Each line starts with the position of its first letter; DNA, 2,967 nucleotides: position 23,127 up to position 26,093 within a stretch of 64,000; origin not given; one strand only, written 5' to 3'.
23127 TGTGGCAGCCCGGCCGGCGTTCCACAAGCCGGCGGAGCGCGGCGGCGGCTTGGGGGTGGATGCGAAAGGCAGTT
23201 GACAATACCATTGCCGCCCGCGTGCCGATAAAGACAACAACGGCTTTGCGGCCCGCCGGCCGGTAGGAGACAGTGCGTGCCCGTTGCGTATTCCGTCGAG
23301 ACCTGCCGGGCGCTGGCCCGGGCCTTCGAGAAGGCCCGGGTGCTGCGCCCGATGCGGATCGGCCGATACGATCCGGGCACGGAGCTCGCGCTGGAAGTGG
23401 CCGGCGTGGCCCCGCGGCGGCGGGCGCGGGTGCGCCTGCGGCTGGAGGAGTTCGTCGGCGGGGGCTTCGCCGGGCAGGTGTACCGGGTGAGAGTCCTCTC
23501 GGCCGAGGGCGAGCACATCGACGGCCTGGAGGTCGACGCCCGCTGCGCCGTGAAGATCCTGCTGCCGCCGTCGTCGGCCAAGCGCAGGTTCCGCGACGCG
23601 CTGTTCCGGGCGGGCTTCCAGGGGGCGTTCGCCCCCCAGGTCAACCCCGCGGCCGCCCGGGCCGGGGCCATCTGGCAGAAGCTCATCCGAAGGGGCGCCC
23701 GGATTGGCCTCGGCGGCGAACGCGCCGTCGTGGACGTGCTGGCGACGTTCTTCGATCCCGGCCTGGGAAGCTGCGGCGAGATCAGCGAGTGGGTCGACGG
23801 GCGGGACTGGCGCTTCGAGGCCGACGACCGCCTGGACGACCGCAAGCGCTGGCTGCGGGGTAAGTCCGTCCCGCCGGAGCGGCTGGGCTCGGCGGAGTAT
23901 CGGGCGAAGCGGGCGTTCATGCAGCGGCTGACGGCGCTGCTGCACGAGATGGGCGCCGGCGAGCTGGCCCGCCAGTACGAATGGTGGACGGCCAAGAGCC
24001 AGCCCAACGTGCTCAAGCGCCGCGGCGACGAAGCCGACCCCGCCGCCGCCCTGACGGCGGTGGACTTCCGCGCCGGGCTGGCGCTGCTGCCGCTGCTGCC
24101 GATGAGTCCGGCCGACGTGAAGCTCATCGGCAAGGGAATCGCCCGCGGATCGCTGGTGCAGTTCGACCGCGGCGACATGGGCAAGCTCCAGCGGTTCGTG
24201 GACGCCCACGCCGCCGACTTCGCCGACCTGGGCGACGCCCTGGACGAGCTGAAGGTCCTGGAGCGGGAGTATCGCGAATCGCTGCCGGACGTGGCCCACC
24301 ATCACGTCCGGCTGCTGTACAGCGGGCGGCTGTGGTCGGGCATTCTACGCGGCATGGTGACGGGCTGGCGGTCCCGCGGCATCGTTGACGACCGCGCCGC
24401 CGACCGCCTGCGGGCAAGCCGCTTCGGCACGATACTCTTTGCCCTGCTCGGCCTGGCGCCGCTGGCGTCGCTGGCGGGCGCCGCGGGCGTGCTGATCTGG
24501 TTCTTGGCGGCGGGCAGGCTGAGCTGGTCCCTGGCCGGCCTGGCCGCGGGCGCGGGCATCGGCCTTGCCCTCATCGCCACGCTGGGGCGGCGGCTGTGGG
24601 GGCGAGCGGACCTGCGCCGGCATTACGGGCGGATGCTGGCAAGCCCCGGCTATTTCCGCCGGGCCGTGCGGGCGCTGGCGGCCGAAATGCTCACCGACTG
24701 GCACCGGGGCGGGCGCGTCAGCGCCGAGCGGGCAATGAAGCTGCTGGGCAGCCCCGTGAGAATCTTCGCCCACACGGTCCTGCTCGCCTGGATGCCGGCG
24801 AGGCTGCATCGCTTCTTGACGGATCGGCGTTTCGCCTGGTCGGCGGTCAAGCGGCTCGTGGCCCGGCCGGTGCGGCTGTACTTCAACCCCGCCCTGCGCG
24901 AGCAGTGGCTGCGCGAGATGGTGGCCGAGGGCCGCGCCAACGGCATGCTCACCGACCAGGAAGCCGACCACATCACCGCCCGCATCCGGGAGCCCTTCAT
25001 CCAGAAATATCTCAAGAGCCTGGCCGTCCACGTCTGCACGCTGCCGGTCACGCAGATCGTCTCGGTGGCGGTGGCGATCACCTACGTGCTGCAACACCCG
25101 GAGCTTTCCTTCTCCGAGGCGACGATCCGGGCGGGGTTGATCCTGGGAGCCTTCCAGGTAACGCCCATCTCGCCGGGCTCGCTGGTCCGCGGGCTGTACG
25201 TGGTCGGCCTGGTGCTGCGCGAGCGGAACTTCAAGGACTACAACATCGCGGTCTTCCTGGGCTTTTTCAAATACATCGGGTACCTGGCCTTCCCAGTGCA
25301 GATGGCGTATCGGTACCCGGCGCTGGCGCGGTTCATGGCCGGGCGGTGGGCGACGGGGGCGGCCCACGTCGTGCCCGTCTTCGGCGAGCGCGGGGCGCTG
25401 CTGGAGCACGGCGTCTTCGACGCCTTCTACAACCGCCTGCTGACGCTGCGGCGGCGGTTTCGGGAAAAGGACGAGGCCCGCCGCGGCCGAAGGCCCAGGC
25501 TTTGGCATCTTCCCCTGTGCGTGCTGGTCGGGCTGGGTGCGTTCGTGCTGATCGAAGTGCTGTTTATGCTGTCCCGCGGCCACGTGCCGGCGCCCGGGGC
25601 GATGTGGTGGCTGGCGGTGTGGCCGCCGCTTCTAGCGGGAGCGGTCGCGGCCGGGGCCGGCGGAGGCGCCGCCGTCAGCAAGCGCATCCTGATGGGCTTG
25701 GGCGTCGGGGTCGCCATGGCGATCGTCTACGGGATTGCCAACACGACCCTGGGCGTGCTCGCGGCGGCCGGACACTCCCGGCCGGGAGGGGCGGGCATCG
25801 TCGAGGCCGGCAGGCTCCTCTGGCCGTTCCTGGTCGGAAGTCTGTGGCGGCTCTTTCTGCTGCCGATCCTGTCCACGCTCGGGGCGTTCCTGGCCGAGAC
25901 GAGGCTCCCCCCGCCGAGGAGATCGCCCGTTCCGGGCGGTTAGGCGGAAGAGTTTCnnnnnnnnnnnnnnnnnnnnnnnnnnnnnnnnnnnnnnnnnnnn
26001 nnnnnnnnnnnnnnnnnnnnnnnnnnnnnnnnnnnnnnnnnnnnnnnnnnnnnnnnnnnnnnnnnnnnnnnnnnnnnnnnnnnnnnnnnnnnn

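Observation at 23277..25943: UbiB/ABC1-like kinase-fold domain with altered catalytic loop fused to a large polytopic membrane domain, next to phospholipid-synthesis genes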

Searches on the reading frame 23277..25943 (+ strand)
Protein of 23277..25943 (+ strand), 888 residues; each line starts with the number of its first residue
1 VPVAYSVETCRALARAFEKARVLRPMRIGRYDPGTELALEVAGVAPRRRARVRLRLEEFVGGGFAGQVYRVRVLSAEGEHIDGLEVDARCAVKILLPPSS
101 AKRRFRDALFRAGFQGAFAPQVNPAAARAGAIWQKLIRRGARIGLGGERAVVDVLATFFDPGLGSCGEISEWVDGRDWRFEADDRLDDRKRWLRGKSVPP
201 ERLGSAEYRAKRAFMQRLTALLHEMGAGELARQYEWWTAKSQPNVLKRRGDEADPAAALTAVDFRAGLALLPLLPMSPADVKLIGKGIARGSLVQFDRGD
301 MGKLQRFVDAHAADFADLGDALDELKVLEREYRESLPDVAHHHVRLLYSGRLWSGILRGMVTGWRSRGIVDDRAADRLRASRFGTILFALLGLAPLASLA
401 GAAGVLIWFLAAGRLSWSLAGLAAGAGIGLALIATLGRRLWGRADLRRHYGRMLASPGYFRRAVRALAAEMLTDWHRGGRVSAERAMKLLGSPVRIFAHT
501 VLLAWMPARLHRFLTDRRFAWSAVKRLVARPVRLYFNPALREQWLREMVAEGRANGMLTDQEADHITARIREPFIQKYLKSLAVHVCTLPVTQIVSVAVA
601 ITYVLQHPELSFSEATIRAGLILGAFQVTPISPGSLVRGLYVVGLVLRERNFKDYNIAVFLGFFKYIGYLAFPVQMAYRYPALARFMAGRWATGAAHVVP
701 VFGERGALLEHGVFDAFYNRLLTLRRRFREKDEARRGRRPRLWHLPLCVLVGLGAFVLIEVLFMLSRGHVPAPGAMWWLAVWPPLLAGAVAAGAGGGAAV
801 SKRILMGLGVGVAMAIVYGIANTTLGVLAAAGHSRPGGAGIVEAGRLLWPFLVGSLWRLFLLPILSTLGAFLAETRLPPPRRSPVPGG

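Call 3: search_protein_families(library=pfam, proteins=[window:23277-25943:+], max_evalue=1)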
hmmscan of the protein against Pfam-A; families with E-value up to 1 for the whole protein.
window:23277-25943:+ (888 aa): 0 families

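Call 4: search_protein_families(library=ncbifam, proteins=[window:23277-25943:+], max_evalue=1)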
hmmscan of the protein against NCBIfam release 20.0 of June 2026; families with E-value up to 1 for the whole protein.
window:23277-25943:+ (888 aa): 1 family
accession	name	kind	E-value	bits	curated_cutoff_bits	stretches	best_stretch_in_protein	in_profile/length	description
TIGR00805.1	oat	subfamily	0.011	13.8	280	1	570-670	319-417/639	OAT family organic anion transporter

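Call 5: find_homologous_proteins(query=window:23277-25943:+)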
Query window:23277-25943:+ (888 aa): 2893 proteins with E <= 0.001 among 8000 candidates; the best 120 are listed.
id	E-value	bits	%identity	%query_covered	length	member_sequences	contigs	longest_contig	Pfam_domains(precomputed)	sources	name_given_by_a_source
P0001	0.0e+0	1843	93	100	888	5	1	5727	-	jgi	-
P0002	0.0e+0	1325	69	100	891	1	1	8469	-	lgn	-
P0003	0.0e+0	1299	68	99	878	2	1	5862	-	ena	-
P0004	0.0e+0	1235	66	99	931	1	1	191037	-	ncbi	-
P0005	0.0e+0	1162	63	100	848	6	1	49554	-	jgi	-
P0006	0.0e+0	1129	61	99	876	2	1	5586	-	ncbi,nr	ncbi:MAG TPA: hypothetical protein VMZ50_08860 [Phycisphaerae bacterium]|nr:hypothetical protein [Ph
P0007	0.0e+0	1107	58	99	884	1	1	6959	-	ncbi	-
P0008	0.0e+0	1088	58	99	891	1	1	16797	-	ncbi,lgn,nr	ncbi:MAG: hypothetical protein SVV80_04190 [Planctomycetota bacterium]|nr:hypothetical protein [Plan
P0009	0.0e+0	1086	58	99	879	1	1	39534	-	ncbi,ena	-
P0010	0.0e+0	1077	61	99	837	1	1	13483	-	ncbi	-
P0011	0.0e+0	1062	55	100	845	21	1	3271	-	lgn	-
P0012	0.0e+0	1062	56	99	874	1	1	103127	-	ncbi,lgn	-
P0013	0.0e+0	1060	59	99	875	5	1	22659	-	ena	-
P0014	0.0e+0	1059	60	99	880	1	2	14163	-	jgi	-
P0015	0.0e+0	1056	55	99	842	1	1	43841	-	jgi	jgi:hypothetical protein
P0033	0.0e+0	1036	53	99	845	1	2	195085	-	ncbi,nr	ncbi:MAG: hypothetical protein GTN73_05030 [Candidatus Aminicenantes bacterium]|nr:hypothetical prot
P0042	0.0e+0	1032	55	100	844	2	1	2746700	-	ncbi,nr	ncbi:MAG: hypothetical protein JSV46_09915 [Candidatus Aminicenantes bacterium]|nr:MAG: hypothetical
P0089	9.6e-297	1005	56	99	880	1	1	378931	-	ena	-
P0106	5.9e-294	996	53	99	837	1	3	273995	-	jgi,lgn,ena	-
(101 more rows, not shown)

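Call 6: search_solved_structures(query=window:23277-25943:+, max_evalue=10)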
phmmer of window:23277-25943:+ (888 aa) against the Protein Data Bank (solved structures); distinct sequences matched with E-value up to 10: 4.
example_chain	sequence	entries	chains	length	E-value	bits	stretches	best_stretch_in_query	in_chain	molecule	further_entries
8phw_A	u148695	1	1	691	1.3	10.2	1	580-661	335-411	Solute carrier organic anion transporter family member 1B1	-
8hnb_A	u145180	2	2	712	1.3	10.2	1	580-661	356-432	Solute carrier organic anion transporter family member 1B1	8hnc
9cy1_A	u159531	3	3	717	1.4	10.2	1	580-661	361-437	Solute carrier organic anion transporter family member 1B1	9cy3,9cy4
8hnd_A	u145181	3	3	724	1.4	10.1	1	580-661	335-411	Solute carrier organic anion transporter family member 1B1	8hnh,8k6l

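Call 13: find_encoding_contigs(protein=P0042, flank=8000, max_places=2)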
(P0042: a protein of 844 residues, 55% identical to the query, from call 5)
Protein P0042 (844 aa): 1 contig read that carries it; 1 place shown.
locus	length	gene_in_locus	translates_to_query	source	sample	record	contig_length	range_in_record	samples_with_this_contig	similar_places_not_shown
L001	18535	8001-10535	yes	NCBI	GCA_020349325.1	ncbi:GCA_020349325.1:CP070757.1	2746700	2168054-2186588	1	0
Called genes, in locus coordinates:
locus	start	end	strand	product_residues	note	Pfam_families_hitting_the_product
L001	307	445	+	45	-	PF01957:NfeD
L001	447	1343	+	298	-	PF01145:Band_7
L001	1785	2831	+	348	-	-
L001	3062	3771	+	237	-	-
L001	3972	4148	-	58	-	-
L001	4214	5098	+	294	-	-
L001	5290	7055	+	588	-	PF06452:CBM9_1 (weak), PF19313:DUF5916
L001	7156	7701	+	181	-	-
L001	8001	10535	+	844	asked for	-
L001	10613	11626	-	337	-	PF02779:Transket_pyr, PF02780:Transketolase_C, PF22613:Transketolase_C_1 (weak)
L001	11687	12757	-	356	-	PF00676:E1_dh, PF13292:DXP_synthase_N (weak), PF00456:Transketolase_N (faint)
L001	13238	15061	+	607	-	PF02687:FtsX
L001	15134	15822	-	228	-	-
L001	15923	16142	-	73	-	-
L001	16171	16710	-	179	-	PF02572:CobA_CobO_BtuR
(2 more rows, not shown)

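Call 14: find_encoding_contigs(protein=P0004, flank=8000, max_places=2)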
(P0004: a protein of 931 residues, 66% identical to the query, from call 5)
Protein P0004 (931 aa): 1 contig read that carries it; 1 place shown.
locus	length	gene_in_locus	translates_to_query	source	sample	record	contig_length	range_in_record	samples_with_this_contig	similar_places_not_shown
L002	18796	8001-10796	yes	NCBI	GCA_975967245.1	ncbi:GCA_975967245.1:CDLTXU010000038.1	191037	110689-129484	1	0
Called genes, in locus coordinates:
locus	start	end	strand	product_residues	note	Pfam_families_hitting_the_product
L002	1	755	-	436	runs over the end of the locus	PF01850:PIN (weak), PF13638:PIN_4 (weak)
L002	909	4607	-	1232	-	PF00580:UvrD-helicase, PF13245:AAA_19 (weak), PF13361:UvrD_C, PF13538:UvrD_C_2 (weak), PF12705:PDDEXK_1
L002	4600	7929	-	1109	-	PF00580:UvrD-helicase, PF21445:ADDB_N, PF13361:UvrD_C, PF12705:PDDEXK_1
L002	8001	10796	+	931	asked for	-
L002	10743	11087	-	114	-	PF04608:PgpA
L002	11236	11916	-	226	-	PF01066:CDP-OH_P_transf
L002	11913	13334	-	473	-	PF00919:UPF0004, PF04055:Radical_SAM, PF18693:TRAM_2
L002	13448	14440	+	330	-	PF01207:Dus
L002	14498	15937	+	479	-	PF13471:Transglut_core3 (weak), PF01841:Transglut_core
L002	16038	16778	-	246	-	PF07589:PEP_exosort_dom (weak)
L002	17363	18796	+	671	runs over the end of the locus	-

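Call 15: find_encoding_contigs(protein=P0089, flank=8000, max_places=2)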
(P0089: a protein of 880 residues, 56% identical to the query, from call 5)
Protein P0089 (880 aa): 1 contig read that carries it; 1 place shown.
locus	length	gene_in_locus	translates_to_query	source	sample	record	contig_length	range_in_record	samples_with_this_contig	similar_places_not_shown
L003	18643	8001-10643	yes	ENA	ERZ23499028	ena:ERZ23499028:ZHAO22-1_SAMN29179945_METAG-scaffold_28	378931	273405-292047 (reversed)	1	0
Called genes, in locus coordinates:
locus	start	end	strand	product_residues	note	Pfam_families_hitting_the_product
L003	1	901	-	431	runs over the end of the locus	PF01850:PIN, PF13638:PIN_4 (weak)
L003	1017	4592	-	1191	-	PF00580:UvrD-helicase, PF13245:AAA_19, PF13361:UvrD_C, PF13538:UvrD_C_2 (faint), PF12705:PDDEXK_1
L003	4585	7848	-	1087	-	PF00580:UvrD-helicase (weak), PF21445:ADDB_N, PF12705:PDDEXK_1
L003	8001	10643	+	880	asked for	-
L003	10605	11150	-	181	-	PF04608:PgpA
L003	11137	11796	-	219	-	PF01066:CDP-OH_P_transf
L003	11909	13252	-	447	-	PF00919:UPF0004, PF04055:Radical_SAM, PF18693:TRAM_2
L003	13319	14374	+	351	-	PF01207:Dus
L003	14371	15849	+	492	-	PF01841:Transglut_core, PF13471:Transglut_core3 (weak)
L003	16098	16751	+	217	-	PF01797:Y1_Tnp (weak)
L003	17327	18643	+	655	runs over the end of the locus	-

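Call 17: find_encoding_contigs(protein=P0106, flank=8000, max_places=2)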
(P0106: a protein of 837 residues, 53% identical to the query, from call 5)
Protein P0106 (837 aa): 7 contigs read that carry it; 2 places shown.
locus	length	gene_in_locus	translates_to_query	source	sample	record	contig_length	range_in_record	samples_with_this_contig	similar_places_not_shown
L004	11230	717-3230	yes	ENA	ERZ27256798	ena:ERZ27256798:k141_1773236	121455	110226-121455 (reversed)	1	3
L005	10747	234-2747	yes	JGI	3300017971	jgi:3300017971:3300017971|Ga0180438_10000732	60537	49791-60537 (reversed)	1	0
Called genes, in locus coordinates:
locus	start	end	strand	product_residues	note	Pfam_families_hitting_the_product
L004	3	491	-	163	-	?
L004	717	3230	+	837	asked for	-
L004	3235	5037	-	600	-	PF02776:TPP_enzyme_N, PF00205:TPP_enzyme_M, PF02775:TPP_enzyme_C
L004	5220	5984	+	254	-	PF17746:SfsA_N, PF03749:SfsA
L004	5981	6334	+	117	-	PF03013:Pyr_excise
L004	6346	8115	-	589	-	PF01336:tRNA_anti-codon, PF00152:tRNA-synt_2, PF02938:GAD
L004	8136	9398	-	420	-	PF13393:tRNA-synt_His, PF00587:tRNA-synt_2b, PF03129:HGTP_anticodon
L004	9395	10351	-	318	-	PF03255:ACCA, PF01039:Carboxyl_trans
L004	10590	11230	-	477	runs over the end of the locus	PF02310:B12-binding, PF04055:Radical_SAM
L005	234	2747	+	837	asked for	-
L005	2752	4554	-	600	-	PF02776:TPP_enzyme_N, PF00205:TPP_enzyme_M, PF02775:TPP_enzyme_C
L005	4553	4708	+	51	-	-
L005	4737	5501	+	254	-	PF17746:SfsA_N, PF03749:SfsA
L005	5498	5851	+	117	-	PF03013:Pyr_excise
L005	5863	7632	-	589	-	PF01336:tRNA_anti-codon, PF00152:tRNA-synt_2, PF02938:GAD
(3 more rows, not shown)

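Call 18: find_encoding_contigs(protein=P0033, flank=8000, max_places=2)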
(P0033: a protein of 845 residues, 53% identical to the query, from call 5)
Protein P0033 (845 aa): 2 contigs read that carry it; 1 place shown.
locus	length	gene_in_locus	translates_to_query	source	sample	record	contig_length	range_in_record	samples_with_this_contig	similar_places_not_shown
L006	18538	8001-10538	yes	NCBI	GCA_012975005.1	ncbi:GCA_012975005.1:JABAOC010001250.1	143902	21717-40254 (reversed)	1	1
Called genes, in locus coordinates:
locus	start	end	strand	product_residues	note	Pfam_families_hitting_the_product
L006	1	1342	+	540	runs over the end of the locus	PF06418:CTP_synth_N, PF00117:GATase, PF07722:Peptidase_C26 (weak)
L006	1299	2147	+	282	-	PF00793:DAHP_synth_1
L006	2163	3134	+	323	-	PF01380:SIS, PF00571:CBS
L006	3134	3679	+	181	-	PF00702:Hydrolase (faint), PF13419:HAD_2 (weak), PF08282:Hydrolase_3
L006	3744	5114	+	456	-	PF02878:PGM_PMM_I, PF02879:PGM_PMM_II, PF02880:PGM_PMM_III, PF00408:PGM_PMM_IV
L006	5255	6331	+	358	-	PF00483:NTP_transferase, PF12804:NTP_transf_3 (weak), PF22640:ManC_GMP_beta-helix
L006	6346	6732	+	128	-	-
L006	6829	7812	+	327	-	PF00291:PALP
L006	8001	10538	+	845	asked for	-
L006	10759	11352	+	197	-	PF05724:TPMT, PF03848:TehB, PF02353:CMAS, PF13489:Methyltransf_23, PF05175:MTS, PF08241:Methyltransf_11, PF08242:Methyltransf_12, PF13649:Methyltransf_25, +2 more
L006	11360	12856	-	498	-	PF00675:Peptidase_M16, PF05193:Peptidase_M16_C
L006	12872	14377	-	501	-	PF00675:Peptidase_M16, PF05193:Peptidase_M16_C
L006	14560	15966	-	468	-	PF01336:tRNA_anti-codon, PF00152:tRNA-synt_2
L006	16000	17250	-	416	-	PF13393:tRNA-synt_His, PF00587:tRNA-synt_2b, PF03129:HGTP_anticodon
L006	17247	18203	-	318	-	PF03255:ACCA, PF01039:Carboxyl_trans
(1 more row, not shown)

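Call 19: predict_structure(alignment_id=A1)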
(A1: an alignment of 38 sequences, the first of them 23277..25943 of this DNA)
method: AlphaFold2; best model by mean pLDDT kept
length: 888 residues; sequences in the alignment: 38
mean_pLDDT: 81.6   pTM: 0.75
mean pLDDT of the five models: 81.6, 81.4, 80.8, 78.3, 76.5
residues with pLDDT >= 90: 303; 70-90: 442; 50-70: 107; < 50: 36
segments of 3 or more residues with pLDDT < 50: 1-3, 266-271, 695-709, 834-839, 885-888
pLDDT, mean of each block of 10 residues (from residue 1): 72 94 88 92 93 92 80 96 93 87 75 67 86 93 89 93 91 70 83 86 78 87 87 68 62 71 58 53 58 61 95 92 92 77 78 88 89 93 92 88 91 92 91 92 93 94 93 89 92 85 80 87 80 88 91 77 91 88 76 83 92 86 74 75 80 73 71 80 82 49 43 74 84 84 93 87 79 71 92 88 90 88 70 50 62 76 89 81 53
secondary structure, 60 per line:
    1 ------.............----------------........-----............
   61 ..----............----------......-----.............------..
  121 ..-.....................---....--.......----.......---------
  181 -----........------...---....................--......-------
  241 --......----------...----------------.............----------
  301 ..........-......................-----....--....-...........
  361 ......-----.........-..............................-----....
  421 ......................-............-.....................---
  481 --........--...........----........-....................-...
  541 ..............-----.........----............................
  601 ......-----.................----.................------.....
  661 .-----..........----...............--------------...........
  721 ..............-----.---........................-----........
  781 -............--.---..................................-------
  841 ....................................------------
elements in order (helices of 4 or more, strands of 3 or more residues): H7-19 E36-43 E49-62 E67-78 E89-94 H100-112 H119-122 H124-144 E154-160 E165-171 H186-193 H206-225 H228-233 E246-248 E259-261 H278-290 H301-310 H312-333 H339-342 H345-348 H350-366 H372-380 H382-411 H417-442 H444-455 H457-477 H483-490 H493-503 H508-515 H517-536 H538-554 H560-568 H573-606 H612-628 H633-649 H656-661 H667-676 H681-695 H710-734 H744-767 H773-780 H782-793 H800-833 H841-876

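Call 21: search_protein_representatives(alignment_id=A1)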
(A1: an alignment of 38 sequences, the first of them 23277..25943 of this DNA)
Query: 38 sequences, 844 profile positions. Proteins with E-value up to 0.001 (for the whole library): 564; up to 1e-10: 434; up to 1e-30: 223. The best 150 are listed.
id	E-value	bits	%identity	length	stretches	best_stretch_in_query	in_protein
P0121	0.0e+00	1256.8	-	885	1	1-837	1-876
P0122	0.0e+00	1201.2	-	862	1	1-835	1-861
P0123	0.0e+00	1198.3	-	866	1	1-835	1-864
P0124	0.0e+00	1185.4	-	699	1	1-700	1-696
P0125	0.0e+00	1184.5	-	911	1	1-835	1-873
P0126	0.0e+00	1128.0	-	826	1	3-833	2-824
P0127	0.0e+00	1120.4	-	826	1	3-834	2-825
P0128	7.9e-280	946.9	-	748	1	11-721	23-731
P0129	6.1e-275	930.7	-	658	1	225-836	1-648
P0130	6.7e-266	900.8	-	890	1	1-754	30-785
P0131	3.3e-261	885.3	-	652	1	81-593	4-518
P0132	1.2e-260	883.5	-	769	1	10-686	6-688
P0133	1.1e-253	860.4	-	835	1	12-769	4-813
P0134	6.9e-239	811.5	-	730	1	3-690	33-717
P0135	8.6e-232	788.0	-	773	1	27-694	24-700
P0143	8.1e-193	659.1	-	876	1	4-759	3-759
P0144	9.2e-187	639.0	-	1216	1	14-694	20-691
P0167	8.8e-110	384.4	-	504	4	491-699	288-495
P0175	2.8e-102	359.6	-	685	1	33-698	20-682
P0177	2.6e-98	346.4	-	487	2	473-690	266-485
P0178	3.0e-98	346.2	-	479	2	495-696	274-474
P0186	7.3e-94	331.7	-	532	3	491-695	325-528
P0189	3.6e-93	329.4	-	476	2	487-697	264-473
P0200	6.3e-87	308.8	-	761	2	31-308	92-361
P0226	3.4e-71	256.7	-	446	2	496-696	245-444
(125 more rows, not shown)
